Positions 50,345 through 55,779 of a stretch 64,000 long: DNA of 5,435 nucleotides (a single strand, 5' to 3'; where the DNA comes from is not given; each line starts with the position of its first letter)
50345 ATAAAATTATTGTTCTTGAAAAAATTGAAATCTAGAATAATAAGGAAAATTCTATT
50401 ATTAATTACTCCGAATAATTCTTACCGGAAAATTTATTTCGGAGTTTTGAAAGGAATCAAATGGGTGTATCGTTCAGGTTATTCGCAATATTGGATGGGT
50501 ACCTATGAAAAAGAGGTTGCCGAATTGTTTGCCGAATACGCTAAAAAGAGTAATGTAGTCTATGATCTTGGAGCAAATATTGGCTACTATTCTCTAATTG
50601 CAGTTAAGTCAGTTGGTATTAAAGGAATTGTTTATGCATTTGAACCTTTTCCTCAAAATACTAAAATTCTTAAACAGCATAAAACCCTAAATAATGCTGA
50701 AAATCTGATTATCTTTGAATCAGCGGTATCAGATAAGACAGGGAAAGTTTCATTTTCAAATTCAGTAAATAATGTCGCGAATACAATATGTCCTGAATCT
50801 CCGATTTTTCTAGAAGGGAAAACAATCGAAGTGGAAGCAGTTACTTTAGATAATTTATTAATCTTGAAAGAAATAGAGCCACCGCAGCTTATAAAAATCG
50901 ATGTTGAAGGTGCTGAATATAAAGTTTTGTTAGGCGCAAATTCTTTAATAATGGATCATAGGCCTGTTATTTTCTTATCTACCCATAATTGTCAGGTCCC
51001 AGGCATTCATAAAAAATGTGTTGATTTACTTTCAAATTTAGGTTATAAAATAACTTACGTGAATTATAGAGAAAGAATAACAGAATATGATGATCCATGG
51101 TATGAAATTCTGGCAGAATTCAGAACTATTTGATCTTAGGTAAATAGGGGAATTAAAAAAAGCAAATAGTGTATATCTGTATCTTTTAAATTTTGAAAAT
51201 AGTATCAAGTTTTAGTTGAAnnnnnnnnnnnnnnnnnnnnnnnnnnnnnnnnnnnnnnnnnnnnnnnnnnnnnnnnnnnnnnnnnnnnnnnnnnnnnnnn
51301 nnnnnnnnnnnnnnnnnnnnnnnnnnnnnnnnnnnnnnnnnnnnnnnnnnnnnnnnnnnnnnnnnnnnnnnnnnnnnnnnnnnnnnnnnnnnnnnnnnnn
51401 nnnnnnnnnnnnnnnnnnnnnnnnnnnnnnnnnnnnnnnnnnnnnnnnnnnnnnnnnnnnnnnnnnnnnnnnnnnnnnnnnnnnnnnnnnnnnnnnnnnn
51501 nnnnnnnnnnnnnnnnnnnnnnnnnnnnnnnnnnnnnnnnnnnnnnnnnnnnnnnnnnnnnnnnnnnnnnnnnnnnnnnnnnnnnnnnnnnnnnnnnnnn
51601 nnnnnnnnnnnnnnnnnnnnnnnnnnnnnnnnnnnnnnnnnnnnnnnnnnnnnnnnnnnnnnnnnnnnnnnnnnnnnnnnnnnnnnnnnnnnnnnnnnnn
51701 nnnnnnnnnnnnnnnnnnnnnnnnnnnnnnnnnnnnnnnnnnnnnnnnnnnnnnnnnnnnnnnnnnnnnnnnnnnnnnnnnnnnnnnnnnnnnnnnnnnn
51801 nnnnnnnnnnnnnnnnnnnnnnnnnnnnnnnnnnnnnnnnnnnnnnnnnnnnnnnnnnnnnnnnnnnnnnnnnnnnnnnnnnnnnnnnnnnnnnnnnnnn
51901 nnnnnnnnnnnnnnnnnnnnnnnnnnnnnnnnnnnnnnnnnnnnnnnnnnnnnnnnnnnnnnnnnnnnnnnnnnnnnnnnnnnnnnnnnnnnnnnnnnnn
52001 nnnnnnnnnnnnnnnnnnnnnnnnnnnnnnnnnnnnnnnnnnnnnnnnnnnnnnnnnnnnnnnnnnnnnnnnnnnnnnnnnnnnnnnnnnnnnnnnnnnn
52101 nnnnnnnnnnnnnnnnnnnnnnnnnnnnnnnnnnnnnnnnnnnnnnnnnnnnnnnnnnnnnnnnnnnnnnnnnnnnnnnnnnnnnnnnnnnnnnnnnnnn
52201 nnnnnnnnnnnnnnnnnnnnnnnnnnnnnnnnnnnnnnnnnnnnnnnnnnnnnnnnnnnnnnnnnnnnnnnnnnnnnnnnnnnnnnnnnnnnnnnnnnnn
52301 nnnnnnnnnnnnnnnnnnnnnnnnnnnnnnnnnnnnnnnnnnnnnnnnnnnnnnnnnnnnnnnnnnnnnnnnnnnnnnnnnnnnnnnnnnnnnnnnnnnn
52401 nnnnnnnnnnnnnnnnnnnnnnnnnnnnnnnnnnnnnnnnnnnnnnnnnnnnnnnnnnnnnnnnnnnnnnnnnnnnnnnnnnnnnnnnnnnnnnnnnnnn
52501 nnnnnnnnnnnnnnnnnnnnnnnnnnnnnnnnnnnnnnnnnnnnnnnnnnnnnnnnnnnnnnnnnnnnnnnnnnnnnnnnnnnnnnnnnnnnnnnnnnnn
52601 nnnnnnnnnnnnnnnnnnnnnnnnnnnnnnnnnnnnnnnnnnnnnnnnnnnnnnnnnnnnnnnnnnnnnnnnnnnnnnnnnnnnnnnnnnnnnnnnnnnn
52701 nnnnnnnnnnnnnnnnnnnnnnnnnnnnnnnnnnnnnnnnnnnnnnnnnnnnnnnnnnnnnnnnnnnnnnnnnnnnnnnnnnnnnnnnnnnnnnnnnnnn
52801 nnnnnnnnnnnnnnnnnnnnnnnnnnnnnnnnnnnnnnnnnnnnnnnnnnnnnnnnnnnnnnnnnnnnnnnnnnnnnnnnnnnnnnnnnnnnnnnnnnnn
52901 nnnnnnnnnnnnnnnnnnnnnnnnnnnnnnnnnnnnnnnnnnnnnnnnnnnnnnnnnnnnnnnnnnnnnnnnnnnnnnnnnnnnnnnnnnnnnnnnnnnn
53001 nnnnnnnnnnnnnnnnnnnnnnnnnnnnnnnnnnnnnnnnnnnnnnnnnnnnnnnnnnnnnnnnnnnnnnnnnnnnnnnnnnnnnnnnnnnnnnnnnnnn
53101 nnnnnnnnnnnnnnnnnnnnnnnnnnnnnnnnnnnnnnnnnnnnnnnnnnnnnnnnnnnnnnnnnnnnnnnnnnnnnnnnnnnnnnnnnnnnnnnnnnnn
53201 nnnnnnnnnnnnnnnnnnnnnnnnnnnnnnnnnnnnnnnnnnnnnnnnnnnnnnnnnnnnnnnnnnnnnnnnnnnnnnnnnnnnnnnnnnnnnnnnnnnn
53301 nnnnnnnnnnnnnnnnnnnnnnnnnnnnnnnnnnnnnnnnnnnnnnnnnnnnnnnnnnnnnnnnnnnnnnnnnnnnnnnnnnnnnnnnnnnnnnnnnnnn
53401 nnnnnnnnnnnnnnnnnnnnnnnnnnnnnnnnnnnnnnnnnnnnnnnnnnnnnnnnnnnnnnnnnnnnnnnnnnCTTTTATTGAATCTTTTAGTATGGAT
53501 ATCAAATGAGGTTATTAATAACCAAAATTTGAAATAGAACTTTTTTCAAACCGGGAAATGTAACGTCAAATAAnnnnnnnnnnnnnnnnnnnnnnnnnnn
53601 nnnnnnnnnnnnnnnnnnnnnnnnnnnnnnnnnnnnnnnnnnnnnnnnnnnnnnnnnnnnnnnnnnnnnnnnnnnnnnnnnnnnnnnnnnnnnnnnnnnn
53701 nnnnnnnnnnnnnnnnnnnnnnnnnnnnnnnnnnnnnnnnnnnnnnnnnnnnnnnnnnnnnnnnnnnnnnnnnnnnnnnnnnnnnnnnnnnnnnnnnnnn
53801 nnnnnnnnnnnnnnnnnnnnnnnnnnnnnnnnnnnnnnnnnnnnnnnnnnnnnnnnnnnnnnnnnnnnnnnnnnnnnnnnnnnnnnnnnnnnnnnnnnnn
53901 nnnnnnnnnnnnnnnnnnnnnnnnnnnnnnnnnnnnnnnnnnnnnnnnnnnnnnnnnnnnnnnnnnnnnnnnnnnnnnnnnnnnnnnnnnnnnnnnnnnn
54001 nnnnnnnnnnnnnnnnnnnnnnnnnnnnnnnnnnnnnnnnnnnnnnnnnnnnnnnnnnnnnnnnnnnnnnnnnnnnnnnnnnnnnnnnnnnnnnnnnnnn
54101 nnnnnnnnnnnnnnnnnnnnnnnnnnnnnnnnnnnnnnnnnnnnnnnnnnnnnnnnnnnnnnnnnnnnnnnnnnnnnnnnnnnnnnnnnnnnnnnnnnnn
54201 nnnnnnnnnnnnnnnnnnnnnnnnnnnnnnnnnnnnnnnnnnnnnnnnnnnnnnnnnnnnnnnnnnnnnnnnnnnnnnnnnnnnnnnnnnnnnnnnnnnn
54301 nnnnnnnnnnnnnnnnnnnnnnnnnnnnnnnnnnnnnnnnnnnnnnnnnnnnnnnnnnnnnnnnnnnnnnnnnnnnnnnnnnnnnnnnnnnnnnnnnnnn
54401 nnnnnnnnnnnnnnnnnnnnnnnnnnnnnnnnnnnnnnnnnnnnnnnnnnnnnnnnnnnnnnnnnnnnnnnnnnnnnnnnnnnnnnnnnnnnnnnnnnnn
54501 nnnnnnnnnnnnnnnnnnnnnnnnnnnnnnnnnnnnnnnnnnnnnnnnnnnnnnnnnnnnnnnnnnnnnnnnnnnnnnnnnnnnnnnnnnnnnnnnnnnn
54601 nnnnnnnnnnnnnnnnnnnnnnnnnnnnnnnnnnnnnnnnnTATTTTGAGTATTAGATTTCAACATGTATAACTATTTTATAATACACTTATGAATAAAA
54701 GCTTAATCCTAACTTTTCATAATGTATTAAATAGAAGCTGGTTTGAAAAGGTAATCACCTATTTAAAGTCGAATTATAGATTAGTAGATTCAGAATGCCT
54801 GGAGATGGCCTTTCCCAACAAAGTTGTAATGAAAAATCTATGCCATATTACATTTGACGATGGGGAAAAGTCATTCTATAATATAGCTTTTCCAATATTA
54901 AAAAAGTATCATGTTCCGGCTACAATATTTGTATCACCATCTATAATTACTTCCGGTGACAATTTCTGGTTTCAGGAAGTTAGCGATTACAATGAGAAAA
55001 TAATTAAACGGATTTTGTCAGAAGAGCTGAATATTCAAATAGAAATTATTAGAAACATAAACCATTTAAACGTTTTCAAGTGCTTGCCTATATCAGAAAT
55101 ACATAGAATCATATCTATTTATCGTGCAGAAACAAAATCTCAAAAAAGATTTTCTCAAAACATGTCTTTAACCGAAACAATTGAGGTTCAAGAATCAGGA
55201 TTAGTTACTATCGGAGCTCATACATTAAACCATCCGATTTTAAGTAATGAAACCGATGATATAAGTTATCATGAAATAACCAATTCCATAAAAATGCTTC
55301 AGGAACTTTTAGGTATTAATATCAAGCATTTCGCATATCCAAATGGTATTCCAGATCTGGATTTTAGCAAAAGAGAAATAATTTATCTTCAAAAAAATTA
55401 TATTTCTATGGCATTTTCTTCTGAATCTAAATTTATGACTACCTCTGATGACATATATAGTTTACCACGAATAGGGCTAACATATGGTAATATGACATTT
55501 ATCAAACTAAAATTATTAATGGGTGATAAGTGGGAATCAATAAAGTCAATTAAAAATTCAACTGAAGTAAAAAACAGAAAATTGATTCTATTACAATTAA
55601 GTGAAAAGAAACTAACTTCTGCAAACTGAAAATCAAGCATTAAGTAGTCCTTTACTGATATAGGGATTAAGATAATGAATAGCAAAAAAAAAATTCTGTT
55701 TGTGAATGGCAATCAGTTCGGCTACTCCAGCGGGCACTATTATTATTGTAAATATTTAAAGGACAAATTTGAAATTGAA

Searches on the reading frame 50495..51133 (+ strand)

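Call 75: search_protein_families(library=pfam, proteins=[window:50495-51133:+], max_evalue=1e-8)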
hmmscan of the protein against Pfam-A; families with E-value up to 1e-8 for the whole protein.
window:50495-51133:+ (212 aa): 1 family
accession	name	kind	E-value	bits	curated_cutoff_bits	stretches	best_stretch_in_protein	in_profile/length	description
PF05050.19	Methyltransf_21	-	5.2e-21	76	22.7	1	24-185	1-172/173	Methyltransferase FkbM domain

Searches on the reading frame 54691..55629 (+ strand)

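Call 75: search_protein_families(library=pfam, proteins=[window:54691-55629:+], max_evalue=1e-8)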
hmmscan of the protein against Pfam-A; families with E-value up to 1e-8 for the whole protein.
window:54691-55629:+ (312 aa): 1 family
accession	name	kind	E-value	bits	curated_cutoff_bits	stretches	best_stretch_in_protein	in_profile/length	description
PF01522.26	Polysacc_deac_1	-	3.6e-20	72.6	23.1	1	163-221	51-108/124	Polysaccharide deacetylase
